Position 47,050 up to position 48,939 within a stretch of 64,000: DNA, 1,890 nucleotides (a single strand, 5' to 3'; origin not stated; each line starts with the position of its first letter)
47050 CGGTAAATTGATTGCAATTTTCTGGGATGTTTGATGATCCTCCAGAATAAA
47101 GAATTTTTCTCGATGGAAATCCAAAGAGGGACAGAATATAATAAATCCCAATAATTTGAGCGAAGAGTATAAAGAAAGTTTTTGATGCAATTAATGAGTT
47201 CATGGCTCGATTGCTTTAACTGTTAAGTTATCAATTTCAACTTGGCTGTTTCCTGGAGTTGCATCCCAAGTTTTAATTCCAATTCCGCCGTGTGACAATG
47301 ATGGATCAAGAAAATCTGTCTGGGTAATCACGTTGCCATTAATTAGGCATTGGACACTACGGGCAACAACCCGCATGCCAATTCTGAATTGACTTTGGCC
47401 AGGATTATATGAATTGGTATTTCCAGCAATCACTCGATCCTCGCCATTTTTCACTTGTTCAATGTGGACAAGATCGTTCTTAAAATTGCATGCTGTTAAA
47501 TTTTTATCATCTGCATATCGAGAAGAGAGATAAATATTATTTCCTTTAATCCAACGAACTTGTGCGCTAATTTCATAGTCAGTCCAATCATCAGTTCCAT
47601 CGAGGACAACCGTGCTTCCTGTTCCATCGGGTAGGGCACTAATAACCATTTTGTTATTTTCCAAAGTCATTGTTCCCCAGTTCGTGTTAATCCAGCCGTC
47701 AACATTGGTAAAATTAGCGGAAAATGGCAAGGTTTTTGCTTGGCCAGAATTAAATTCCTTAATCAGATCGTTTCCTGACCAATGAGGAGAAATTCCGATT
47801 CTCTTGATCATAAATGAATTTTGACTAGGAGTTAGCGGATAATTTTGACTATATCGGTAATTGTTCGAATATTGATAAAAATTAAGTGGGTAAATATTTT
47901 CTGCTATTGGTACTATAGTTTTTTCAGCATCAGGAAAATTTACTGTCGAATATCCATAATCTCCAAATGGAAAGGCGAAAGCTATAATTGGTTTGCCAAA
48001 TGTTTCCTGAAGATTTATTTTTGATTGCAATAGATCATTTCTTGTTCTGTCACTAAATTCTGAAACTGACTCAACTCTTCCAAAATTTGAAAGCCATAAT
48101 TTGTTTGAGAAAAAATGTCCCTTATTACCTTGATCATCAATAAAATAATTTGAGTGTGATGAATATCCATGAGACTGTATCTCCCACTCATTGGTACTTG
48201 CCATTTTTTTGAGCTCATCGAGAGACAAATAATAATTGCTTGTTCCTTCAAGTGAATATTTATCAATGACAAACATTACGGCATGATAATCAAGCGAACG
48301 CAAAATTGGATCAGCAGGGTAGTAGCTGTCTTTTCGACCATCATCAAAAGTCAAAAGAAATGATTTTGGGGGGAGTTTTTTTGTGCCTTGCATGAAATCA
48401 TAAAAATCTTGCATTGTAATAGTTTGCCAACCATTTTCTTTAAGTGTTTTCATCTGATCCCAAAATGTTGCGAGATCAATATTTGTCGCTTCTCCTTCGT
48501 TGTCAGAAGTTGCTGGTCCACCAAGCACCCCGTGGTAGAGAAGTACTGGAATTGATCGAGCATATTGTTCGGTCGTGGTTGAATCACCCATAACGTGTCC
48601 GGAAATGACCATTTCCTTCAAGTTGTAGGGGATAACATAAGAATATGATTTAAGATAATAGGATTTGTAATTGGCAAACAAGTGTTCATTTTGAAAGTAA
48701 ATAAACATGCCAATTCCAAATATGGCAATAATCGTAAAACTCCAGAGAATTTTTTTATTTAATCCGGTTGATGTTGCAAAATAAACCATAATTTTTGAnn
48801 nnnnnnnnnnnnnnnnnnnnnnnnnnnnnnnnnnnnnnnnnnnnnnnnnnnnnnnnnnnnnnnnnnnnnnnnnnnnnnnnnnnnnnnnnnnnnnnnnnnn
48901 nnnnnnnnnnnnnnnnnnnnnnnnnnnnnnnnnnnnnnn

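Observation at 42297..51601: Exopolysaccharide locus with a PNAG/chitosan-like logic and unusual stoichiometry: one QxxRW GT2 synthase, one UDP-sugar dehydrogenase, three CE4 deacetylases and two lectin-like paralogs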

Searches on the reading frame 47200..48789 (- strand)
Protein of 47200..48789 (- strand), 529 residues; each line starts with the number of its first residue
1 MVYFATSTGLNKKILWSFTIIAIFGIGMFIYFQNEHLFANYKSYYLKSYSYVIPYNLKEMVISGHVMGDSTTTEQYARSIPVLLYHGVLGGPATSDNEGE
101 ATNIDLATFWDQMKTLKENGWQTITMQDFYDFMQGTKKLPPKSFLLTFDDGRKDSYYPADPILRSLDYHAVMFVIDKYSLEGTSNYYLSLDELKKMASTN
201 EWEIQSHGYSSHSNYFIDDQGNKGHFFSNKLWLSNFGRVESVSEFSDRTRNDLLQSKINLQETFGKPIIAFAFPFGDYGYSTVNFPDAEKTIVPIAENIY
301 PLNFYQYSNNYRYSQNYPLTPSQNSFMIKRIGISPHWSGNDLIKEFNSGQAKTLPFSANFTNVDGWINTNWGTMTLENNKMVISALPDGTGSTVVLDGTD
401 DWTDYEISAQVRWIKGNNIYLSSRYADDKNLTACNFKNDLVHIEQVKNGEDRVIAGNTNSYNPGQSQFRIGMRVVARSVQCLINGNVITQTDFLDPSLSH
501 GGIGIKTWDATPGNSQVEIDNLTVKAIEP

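Call 4: search_protein_families(library=pfam, proteins=[window:47200-48789:-], max_evalue=0.01)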
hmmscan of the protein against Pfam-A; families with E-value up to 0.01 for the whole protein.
window:47200-48789:- (529 aa): 2 families
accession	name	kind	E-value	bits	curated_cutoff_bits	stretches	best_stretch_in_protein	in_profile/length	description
PF01522.26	Polysacc_deac_1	-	8.5e-15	55.2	23.1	1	137-282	2-112/124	Polysaccharide deacetylase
PF06439.18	3keto-disac_hyd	-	0.0018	18.8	26.8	1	361-525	9-187/187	3-keto-disaccharide hydrolase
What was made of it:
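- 47200..48789 (-): Membrane-anchored extracytoplasmic CE4 de-N-acetylase (PgaB/BpsB-type N-domain) with a C-terminal ConA-like (DUF1080-like) domain. Pfam: Polysacc_deac_1 plus a weak 3keto-disac_hyd hit (call 4).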

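Call 5: search_protein_families(library=ncbifam, proteins=[window:47200-48789:-], max_evalue=0.01)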
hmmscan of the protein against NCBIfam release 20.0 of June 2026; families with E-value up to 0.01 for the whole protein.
window:47200-48789:- (529 aa): 4 families
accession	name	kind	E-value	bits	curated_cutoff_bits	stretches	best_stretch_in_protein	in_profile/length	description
TIGR03938.2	deacetyl_PgaB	equivalog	2.4e-29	102.1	321.9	1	81-283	4-217/621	poly-beta-1,6-N-acetyl-D-glucosamine N-deacetylase PgaB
NF011177.0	PRK14582.1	equivalog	9.4e-21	73.7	923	1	108-283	73-260/671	poly-beta-1,6-N-acetyl-D-glucosamine N-deacetylase PgaB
NF011176.0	PRK14581.1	equivalog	5.7e-12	44.6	1091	1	107-277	72-254/673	poly-beta-1,6-N-acetyl-D-glucosamine N-deacetylase PgaB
TIGR03933.1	PIA_icaB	equivalog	1.5e-11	44.3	248.35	1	102-284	33-197/245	intercellular adhesin biosynthesis polysaccharide N-deacetylase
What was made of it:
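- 47200..48789 (-): NCBIfam: PgaB profile 102 bits over the N-domain (call 5).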

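Call 53: list_cluster_members(proteins=[P0001, P0121, window:47200-48789:-, window:44474-46306:-, window:42297-44180:-, window:10269-13487:+])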
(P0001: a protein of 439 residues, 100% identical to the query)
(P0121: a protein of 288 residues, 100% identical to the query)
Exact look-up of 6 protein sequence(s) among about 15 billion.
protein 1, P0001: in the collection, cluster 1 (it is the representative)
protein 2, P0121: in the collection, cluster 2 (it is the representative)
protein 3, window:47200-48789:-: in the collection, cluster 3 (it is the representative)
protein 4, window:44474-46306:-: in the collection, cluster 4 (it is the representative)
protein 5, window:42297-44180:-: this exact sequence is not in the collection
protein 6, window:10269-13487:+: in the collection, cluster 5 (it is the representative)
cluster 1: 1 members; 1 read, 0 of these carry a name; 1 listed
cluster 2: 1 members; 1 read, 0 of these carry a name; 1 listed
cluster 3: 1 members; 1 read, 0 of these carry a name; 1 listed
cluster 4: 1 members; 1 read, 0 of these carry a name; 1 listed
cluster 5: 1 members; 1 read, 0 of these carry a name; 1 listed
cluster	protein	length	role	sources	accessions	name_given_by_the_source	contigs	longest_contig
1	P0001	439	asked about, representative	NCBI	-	-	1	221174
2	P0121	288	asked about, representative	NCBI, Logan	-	-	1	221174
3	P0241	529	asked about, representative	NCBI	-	-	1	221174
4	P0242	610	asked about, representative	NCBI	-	-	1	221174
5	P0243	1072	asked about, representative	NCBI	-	-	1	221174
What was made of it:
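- Tried and rejected: The exact-sequence look-up gave no names (call 53).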

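Call 69: search_solved_structures(query=window:47200-48789:-, max_evalue=0.001, show_alignments=2)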
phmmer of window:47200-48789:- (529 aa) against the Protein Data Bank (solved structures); distinct sequences matched with E-value up to 0.001: 9.
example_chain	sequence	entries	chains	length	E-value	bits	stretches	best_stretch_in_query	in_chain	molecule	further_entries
5bu6_A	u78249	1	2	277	2e-18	69.5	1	103-282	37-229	BpsB (PgaB), Poly-beta-1,6-N-acetyl-D-glucosamine N-deacetylase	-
3vus_A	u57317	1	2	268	3.3e-12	49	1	107-278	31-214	Poly-beta-1,6-N-acetyl-D-glucosamine N-deacetylase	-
4u10_A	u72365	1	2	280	2.1e-11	46.4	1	82-280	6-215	Poly-beta-1,6-N-acetyl-D-glucosamine N-deacetylase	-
4f9d_A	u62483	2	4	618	2.3e-11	46.2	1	107-277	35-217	Poly-beta-1,6-N-acetyl-D-glucosamine N-deacetylase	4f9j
6go1_A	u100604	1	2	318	1.4e-08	37.1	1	42-216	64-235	Polysaccharide deacetylase-like protein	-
6dq3_A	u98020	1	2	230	2.2e-08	36.4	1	79-199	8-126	Polysaccharide deacetylase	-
4hd5_A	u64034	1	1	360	2e-07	33.2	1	76-209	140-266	Polysaccharide deacetylase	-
4v33_A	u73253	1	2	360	2.3e-07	33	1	75-209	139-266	POLYSACCHARIDE DEACETYLASE-LIKE PROTEIN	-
4wcj_A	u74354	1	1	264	2.4e-06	29.7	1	104-224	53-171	Polysaccharide deacetylase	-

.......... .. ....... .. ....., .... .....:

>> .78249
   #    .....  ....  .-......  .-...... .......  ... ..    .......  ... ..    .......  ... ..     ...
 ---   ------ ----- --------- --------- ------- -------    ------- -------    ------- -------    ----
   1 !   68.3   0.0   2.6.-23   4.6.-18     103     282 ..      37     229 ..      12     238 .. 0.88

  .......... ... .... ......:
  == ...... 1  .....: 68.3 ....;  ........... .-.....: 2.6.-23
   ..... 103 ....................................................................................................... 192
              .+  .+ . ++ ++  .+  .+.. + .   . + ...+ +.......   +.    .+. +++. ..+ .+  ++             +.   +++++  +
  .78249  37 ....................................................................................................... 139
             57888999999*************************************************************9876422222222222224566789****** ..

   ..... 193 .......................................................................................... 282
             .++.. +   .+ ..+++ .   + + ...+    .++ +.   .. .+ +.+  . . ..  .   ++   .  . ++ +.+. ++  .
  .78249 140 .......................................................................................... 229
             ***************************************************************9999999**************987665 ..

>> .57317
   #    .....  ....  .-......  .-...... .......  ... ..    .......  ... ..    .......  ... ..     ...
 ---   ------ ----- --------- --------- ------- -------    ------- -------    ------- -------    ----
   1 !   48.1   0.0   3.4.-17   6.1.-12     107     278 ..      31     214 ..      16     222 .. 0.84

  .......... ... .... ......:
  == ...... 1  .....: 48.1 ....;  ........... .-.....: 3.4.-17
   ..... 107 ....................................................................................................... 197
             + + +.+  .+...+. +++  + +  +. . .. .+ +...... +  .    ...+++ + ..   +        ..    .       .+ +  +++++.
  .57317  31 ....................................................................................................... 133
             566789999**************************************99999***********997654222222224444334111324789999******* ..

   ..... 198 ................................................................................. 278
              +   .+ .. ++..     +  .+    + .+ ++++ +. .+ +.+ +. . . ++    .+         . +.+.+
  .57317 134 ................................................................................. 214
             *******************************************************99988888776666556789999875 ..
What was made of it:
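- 47200..48789 (-): Best PDB hits are BpsB and PgaB, with aligned DD and H...H motifs (call 69).
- On PNAG systems (PgaABCD / IcaADBC): The residues align to BpsB and PgaB (call 69).
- The membrane CE4 is most like PNAG deacetylases (call 69), which points towards beta-1,6 rather than beta-1,4. The membrane CE4 is closest to the PgaB/BpsB N-domains (calls 5, 69).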
